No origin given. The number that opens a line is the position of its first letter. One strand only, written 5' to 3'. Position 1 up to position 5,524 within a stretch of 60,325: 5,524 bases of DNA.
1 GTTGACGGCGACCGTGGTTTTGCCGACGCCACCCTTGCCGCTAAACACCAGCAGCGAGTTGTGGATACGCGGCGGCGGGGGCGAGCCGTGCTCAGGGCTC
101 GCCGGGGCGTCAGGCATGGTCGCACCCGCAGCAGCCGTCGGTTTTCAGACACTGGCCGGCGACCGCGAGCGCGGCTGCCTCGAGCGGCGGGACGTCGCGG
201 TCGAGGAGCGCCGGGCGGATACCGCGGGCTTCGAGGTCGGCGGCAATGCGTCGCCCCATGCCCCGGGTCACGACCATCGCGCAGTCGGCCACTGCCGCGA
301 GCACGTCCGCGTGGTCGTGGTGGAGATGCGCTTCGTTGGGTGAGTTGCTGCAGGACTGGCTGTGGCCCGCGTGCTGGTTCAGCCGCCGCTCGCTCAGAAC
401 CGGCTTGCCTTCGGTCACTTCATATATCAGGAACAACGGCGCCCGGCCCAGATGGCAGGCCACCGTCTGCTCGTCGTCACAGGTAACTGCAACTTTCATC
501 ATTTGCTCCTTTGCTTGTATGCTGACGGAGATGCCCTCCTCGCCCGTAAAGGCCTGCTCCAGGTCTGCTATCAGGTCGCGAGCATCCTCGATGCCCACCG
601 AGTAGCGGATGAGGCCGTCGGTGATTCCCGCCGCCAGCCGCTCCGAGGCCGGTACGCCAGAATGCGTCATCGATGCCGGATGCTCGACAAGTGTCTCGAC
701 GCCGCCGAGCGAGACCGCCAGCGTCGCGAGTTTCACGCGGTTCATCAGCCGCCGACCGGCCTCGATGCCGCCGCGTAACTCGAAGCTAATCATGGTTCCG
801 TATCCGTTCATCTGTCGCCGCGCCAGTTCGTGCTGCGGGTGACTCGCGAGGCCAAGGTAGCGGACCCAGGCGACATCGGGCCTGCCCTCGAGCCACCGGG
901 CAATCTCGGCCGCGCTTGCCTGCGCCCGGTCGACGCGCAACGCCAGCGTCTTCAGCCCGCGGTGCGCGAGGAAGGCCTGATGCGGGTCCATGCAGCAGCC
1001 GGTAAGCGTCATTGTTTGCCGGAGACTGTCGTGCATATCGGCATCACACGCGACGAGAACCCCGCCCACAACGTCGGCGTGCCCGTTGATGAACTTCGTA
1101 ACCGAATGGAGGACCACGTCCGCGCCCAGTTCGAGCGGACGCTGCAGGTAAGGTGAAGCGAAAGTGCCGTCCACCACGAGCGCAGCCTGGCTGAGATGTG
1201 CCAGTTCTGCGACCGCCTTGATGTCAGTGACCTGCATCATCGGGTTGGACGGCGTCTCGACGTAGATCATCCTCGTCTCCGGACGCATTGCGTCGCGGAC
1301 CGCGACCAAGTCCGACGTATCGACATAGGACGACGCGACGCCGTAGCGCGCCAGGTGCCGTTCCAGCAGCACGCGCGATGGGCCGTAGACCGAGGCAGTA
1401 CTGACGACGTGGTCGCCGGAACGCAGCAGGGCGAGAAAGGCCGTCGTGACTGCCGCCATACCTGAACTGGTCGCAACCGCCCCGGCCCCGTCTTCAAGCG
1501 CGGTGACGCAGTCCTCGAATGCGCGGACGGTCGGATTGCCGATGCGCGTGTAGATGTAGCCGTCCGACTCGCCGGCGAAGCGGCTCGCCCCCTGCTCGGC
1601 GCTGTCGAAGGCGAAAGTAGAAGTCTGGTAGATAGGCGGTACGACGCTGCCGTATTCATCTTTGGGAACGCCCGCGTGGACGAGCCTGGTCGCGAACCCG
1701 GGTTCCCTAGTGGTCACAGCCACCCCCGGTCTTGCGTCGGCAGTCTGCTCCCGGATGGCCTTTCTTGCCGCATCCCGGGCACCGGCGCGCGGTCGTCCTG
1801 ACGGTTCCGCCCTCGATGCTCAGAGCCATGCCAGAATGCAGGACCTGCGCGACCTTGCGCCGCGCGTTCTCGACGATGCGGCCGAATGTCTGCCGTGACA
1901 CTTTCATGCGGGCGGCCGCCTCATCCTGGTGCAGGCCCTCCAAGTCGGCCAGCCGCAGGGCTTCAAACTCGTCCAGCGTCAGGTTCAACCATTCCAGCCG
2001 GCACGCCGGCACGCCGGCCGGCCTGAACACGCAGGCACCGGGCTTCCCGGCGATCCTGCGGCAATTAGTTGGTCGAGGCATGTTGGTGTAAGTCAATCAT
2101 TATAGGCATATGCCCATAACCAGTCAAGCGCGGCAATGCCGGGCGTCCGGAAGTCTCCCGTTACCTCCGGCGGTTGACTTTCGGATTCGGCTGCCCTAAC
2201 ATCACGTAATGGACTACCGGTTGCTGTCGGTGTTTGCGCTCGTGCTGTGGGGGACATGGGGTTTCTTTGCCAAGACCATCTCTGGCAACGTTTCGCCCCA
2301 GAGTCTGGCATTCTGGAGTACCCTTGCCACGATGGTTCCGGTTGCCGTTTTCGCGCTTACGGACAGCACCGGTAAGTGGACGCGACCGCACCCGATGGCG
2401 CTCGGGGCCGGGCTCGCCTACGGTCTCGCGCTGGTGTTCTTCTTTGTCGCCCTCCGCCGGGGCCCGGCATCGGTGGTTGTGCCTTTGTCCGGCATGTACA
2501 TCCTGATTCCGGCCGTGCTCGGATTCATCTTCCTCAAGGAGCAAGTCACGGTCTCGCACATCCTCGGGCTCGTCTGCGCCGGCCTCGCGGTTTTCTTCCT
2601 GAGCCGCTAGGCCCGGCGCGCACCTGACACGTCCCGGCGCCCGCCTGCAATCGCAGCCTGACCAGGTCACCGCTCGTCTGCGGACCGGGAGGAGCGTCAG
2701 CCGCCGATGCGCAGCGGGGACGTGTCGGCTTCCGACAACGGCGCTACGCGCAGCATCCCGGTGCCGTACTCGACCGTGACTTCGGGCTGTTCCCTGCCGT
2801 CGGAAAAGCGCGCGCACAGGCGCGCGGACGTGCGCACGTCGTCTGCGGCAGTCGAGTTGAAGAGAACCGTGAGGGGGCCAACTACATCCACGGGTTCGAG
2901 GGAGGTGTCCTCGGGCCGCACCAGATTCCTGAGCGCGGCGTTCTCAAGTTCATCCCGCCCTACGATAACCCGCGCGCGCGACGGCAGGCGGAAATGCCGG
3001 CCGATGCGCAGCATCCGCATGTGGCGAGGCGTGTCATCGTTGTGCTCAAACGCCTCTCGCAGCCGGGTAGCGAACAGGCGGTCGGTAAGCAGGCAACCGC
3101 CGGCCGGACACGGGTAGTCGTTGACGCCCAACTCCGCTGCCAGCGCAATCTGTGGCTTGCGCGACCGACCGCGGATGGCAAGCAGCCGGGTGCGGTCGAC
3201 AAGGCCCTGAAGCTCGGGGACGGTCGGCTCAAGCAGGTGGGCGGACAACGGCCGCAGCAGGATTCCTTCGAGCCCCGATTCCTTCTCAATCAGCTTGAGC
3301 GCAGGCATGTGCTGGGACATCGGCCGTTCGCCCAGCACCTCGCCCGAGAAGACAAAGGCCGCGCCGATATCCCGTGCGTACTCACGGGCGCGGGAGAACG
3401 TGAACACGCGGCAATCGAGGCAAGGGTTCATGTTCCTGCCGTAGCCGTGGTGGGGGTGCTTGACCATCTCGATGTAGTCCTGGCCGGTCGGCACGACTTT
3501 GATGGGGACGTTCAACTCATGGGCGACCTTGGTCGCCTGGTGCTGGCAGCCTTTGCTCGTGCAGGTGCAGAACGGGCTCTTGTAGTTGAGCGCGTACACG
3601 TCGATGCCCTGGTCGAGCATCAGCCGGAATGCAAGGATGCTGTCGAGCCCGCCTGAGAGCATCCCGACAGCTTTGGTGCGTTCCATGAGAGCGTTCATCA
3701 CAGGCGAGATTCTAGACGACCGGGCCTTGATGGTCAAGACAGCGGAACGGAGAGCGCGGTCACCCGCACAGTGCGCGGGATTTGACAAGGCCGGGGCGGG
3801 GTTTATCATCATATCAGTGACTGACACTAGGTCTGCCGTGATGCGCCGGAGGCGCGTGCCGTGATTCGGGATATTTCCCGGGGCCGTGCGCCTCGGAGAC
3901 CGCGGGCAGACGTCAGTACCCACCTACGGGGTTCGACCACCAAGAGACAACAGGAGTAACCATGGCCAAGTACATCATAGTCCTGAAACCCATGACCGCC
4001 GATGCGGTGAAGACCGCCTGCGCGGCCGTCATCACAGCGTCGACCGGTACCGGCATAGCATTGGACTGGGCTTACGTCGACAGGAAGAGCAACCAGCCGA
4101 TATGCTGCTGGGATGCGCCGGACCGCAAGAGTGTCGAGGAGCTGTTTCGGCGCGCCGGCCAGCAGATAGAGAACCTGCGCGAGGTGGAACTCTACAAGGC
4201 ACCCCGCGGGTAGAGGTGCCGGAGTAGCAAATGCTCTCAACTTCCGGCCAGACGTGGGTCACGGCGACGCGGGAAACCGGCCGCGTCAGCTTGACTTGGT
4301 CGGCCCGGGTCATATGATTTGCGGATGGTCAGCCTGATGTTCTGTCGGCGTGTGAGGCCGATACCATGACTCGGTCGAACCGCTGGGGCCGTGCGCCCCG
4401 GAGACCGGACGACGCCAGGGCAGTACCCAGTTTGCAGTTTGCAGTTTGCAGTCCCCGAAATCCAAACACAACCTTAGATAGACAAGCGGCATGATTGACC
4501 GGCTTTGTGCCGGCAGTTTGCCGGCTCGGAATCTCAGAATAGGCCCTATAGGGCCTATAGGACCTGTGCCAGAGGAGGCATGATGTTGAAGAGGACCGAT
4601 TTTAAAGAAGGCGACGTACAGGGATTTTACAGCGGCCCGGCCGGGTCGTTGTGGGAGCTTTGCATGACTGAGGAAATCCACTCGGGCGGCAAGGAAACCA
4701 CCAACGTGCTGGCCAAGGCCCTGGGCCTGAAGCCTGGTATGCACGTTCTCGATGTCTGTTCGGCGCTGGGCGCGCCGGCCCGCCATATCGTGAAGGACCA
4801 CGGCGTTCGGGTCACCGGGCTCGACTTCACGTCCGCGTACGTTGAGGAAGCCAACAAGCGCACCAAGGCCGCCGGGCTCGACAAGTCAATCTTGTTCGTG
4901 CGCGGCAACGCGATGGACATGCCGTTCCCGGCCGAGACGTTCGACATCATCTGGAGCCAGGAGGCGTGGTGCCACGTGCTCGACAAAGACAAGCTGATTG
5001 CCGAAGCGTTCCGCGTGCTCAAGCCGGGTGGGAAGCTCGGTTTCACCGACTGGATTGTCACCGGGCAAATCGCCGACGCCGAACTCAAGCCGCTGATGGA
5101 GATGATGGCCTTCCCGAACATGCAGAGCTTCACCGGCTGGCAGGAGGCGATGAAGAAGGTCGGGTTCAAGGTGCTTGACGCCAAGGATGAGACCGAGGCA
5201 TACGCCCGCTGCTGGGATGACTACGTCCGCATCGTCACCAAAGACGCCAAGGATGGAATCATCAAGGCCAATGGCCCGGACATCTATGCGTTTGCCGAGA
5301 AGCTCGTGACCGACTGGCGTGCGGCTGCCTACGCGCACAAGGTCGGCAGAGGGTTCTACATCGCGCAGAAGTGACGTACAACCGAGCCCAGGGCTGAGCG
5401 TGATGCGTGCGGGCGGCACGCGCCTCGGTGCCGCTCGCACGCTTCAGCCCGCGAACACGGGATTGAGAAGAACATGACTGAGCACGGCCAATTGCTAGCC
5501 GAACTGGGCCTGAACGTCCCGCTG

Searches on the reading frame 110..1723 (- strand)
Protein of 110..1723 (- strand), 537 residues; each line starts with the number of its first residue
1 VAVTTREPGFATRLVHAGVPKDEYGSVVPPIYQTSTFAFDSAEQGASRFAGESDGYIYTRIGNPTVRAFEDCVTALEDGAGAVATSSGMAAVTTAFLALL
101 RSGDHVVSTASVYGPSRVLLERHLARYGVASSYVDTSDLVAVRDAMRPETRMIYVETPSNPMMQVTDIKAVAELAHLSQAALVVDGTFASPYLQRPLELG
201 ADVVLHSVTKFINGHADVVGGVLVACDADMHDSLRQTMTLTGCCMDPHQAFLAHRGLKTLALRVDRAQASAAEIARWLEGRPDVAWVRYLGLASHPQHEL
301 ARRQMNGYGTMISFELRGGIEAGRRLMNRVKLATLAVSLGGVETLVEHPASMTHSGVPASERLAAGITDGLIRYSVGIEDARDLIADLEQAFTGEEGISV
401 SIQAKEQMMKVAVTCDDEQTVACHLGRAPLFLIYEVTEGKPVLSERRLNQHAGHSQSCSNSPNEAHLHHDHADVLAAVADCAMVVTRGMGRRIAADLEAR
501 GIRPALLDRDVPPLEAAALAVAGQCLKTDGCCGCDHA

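Call 7: search_protein_families(library=pfam, proteins=[window:110-1723:-], max_evalue=0.001)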
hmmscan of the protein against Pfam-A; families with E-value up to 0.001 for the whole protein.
window:110-1723:- (537 aa): 4 families
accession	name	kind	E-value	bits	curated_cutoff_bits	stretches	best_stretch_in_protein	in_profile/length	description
PF01053.26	Cys_Met_Meta_PP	-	1.9e-147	491.2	27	1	12-392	2-380/381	Cys/Met metabolism PLP-dependent enzyme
PF02579.22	Nitro_FeMo-Co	-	5.6e-13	49.4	26.3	1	417-505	1-78/94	Dinitrogenase iron-molybdenum cofactor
PF00155.27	Aminotran_1_2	-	5.2e-05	23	19.7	1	79-190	65-190/361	Aminotransferase class I and II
PF06838.17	Met_gamma_lyase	-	0.00011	21.3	24.2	1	39-227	34-240/405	Methionine gamma-lyase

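Call 23: search_protein_families(library=ncbifam, proteins=[window:110-1723:-], max_evalue=0.001)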
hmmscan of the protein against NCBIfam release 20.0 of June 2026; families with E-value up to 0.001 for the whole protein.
window:110-1723:- (537 aa): 58 families (the best 25 are shown)
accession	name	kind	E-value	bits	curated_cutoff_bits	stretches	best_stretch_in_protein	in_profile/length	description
TIGR01328.1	met_gam_lyase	equivalog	2.4e-144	481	549.7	1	9-392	3-388/391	methionine gamma-lyase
NF004876.0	PRK06234.1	subfamily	4.7e-144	480.3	666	1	7-392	6-395/400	methionine gamma-lyase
NF005695.0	PRK07503.1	equivalog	8.5e-144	479.2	666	1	3-393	3-395/403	methionine gamma-lyase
NF005871.0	PRK07811.1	equivalog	8.8e-129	429.5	513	1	5-393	8-387/389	cystathionine gamma-synthase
NF006003.0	PRK08133.1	equivalog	5.3e-128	427.1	522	1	7-392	9-394/396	O-succinylhomoserine sulfhydrylase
TIGR01325.1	O_suc_HS_sulf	equivalog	1e-126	422.6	510.05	1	11-391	1-379/380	O-succinylhomoserine sulfhydrylase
NF005810.0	PRK07671.1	equivalog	6.1e-119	397.4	594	1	12-392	5-376/377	bifunctional cystathionine gamma-lyase/homocysteine desulfhydrase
NF005263.0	PRK06767.1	equivalog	1.1e-118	396.6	617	1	10-393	6-384/392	methionine gamma-lyase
TIGR01326.1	OAH_OAS_sulfhy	subfamily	4.7e-117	391.2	495.1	2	10-225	2-218/418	O-acetylhomoserine aminocarboxypropyltransferase/cysteine synthase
NF005696.0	PRK07504.1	equivalog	8.7e-113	377.1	675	1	11-392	12-393/397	O-succinylhomoserine sulfhydrylase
NF005976.0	PRK08064.1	equivalog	9.3e-112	373.8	627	1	10-393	7-381/390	cystathionine beta-lyase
TIGR02080.1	O_succ_thio_ly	equivalog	2.4e-111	372.1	504.55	1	12-393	6-380/382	cystathionine gamma-synthase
NF006097.0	PRK08249.1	equivalog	3.2e-111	371.5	600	1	6-393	7-394/402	cystathionine gamma-synthase family protein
NF004821.0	PRK06176.1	equivalog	4.4e-109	364.8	642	1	11-393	4-377/380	cystathionine gamma-synthase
NF005872.0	PRK07812.1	equivalog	1.2e-108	363.5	703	2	7-226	14-235/439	bifunctional o-acetylhomoserine/o-acetylserine sulfhydrylase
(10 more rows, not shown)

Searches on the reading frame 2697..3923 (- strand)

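Call 7: search_protein_families(library=pfam, proteins=[window:2697-3923:-], max_evalue=0.001)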
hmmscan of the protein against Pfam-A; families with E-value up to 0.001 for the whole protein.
window:2697-3923:- (408 aa): 3 families
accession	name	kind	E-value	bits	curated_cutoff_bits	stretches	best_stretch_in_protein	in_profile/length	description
PF18297.6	NFACT-R_2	-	4.1e-20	72.3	26.9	1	308-388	1-81/104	NFACT protein RNA binding domain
PF02568.20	ThiI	-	9.2e-08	32.4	20.5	1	84-226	5-144/197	Thiamine biosynthesis protein (ThiI)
PF03054.22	tRNA_Me_trans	-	1.7e-07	31.6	20.6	1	86-194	4-125/202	tRNA methyl transferase HUP domain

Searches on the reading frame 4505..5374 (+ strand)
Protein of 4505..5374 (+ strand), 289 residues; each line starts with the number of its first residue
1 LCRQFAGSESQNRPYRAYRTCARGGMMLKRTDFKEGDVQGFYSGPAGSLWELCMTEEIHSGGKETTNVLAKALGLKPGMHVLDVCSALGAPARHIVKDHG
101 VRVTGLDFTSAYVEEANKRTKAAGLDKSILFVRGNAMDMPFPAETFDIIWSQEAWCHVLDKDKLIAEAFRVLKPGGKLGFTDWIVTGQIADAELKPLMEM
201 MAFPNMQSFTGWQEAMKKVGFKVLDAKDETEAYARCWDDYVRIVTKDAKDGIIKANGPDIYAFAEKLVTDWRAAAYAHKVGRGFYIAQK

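Call 6: search_protein_families(library=pfam, proteins=[window:4505-5374:+], max_evalue=0.001)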
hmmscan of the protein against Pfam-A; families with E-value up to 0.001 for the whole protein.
window:4505-5374:+ (289 aa): 7 families
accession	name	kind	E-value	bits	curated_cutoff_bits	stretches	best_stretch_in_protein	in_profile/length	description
PF08241.18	Methyltransf_11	-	7.4e-21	75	21.2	1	82-178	1-93/95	Methyltransferase domain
PF13649.12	Methyltransf_25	-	1.5e-19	70.9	27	1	81-176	1-97/97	Methyltransferase domain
PF13847.12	Methyltransf_31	-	2.7e-15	56.7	27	1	76-200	2-128/145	Methyltransferase domain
PF01209.24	Ubie_methyltran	-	4.2e-15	56.2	20.1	1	69-178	39-149/233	ubiE/COQ5 methyltransferase family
PF13489.12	Methyltransf_23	-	1.1e-13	51.7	27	1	70-224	14-162/164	Methyltransferase domain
PF08242.18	Methyltransf_12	-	4.8e-10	40.5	30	1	82-178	1-98/98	Methyltransferase domain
PF02353.26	CMAS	-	8.8e-10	38.8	27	1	63-261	48-249/273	Mycolic acid cyclopropane synthetase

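Call 60: search_protein_families(library=ncbifam, proteins=[window:4505-5374:+], max_evalue=0.001)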
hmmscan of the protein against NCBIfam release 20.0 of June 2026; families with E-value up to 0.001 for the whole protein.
window:4505-5374:+ (289 aa): 32 families (the best 25 are shown)
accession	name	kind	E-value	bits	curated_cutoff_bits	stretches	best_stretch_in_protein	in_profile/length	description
NF041675.1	sarc_dimgly_tmase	equivalog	4e-27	95.9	550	1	63-239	51-228/278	sarcosine/dimethylglycine N-methyltransferase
NF045667.1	MTase_DVU1556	equivalog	3.2e-26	92.1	155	1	58-237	3-176/213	DVU_1556 family methyltransferase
NF041537.1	ArsM_AhpD_UU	exception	4.3e-17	61.9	510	1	75-193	74-193/345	arsenite methyltransferase/AhpD domain selenoprotein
NF008823.0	PRK11873.1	subfamily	4.5e-17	62.4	263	1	74-232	74-234/272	arsenite methyltransferase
NF047649.1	MTase_UXPK_star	exception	1.2e-16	60.5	460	1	75-189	75-190/283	methyltransferase/UXPK-star double selenoprotein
NF045825.1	FAmtase_mtf2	equivalog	1e-15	57.7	400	1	78-193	59-171/248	fatty-acid O-methyltransferase Mtf2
TIGR01934.1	MenG_MenH_UbiE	subfamily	2.2e-15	56.6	158.35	1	69-186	31-147/223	ubiquinone/menaquinone biosynthesis methyltransferase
NF045823.1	PthPhpthDimycoMt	equivalog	6e-15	55.1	300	1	78-193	67-179/256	phthiotriol/phenolphthiotriol dimycocerosates methyltransferase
NF041536.1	ArsM_DUF2284_UU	exception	1.6e-14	53.1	575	1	76-191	75-191/459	arsenite methyltransferase/DUF2284 domain selenoprotein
NF001244.0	PRK00216.1-5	equivalog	4.8e-14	52.2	216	1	70-182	41-155/236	bifunctional demethylmenaquinone methyltransferase/2-methoxy-6-polyprenyl-1,4-benzoquinol methylase UbiE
NF001243.0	PRK00216.1-4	equivalog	2.8e-13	49.8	235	1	70-178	40-149/237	demethylmenaquinone methyltransferase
TIGR02752.1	MenG_heptapren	equivalog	3.6e-13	49.6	419.85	1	70-178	38-147/231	demethylmenaquinone methyltransferase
NF040539.1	AST_met_ArsM_2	exception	8.8e-13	48.7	240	1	79-191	58-174/262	putative arsinothricin biosynthesis methyltransferase ArsM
NF007610.0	PRK10258.1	equivalog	1.5e-12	47.4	342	1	63-184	28-142/251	malonyl-ACP O-methyltransferase BioC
NF001242.0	PRK00216.1-3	equivalog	2e-12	47.1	351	1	76-179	69-174/258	bifunctional demethylmenaquinone methyltransferase/2-methoxy-6-polyprenyl-1,4-benzoquinol methylase UbiE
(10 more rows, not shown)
